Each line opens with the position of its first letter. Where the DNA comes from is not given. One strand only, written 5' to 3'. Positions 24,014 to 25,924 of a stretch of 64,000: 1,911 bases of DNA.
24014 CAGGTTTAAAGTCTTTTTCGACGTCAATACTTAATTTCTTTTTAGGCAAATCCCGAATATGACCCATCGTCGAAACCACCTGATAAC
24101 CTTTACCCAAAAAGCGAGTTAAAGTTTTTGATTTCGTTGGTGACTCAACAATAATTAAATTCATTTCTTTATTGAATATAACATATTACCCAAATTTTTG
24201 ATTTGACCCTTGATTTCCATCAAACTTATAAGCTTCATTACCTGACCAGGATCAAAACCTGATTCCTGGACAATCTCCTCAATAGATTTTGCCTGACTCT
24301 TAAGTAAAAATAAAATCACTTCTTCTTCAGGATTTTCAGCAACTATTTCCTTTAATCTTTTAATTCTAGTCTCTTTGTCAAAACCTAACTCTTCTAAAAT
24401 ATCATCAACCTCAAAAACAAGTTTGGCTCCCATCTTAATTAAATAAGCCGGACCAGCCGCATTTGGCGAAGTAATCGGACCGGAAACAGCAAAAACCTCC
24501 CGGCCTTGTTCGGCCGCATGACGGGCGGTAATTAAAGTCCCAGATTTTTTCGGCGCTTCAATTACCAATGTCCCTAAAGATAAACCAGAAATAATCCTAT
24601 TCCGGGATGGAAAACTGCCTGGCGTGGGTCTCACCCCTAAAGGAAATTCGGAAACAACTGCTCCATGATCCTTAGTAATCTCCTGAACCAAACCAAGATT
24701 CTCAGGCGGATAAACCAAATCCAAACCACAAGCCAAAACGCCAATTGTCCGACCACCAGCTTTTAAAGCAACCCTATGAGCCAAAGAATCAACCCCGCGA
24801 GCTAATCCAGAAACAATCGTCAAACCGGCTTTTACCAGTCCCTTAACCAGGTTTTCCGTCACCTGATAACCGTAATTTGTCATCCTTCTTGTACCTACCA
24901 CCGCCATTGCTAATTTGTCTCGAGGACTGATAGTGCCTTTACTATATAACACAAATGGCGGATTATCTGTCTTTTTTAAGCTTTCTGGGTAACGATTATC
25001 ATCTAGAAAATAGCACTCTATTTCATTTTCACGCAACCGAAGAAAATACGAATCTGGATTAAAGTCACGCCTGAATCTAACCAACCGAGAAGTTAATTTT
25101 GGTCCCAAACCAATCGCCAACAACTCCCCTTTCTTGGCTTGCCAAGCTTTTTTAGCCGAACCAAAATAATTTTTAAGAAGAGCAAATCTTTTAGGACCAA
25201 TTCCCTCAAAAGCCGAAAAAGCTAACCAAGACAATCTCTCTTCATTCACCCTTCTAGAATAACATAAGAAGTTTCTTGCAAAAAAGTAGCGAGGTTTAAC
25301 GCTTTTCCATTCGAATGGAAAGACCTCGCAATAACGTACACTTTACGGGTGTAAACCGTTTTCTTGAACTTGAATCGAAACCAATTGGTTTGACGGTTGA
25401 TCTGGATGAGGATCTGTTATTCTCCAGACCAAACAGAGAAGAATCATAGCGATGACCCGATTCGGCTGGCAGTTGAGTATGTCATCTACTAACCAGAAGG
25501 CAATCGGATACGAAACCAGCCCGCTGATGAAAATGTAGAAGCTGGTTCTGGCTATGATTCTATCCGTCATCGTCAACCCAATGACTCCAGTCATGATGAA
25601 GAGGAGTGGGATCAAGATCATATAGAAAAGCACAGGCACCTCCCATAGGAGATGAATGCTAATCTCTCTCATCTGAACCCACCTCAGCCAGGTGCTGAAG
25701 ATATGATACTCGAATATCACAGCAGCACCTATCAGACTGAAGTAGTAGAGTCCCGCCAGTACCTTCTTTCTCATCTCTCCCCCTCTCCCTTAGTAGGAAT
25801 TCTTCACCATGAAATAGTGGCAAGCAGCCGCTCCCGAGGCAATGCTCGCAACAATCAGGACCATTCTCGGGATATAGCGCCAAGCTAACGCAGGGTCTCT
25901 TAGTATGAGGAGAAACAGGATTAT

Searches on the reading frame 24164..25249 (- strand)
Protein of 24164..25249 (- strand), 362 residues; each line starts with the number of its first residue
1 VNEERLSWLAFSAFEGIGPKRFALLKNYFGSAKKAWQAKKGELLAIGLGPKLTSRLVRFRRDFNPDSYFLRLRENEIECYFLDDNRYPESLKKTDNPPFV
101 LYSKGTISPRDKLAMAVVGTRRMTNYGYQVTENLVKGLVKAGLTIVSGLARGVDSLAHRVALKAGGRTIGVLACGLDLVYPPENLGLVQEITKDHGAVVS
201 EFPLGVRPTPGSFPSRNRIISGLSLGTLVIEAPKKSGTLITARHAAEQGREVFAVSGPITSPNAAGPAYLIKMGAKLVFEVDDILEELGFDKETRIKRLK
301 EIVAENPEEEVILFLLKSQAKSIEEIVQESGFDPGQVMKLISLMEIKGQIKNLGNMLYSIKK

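Call 29: search_protein_families(library=pfam, proteins=[window:24164-25249:-], max_evalue=0.001)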
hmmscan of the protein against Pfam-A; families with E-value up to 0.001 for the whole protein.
window:24164-25249:- (362 aa): 3 families
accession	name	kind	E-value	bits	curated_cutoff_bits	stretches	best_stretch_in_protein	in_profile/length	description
PF02481.21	DNA_processg_A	-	4.2e-76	255.3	29.6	1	72-278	2-210/212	DNA recombination-mediator protein A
PF17782.7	DprA_WH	-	3.1e-05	24.4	22.9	1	305-353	10-58/61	DprA winged helix domain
PF18306.6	LDcluster4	-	0.00013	22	26.3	0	113-172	2-62/151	SLOG cluster4 family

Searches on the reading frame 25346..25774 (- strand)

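Call 27: search_protein_families(library=pfam, proteins=[window:25346-25774:-], max_evalue=0.001)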
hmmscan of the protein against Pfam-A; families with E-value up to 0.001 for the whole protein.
window:25346-25774:- (143 aa): 1 family
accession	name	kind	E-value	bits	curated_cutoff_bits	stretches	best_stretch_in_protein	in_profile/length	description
PF10953.13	DUF2754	-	0.00089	19.9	25.8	0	50-103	13-62/70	Protein of unknown function (DUF2754)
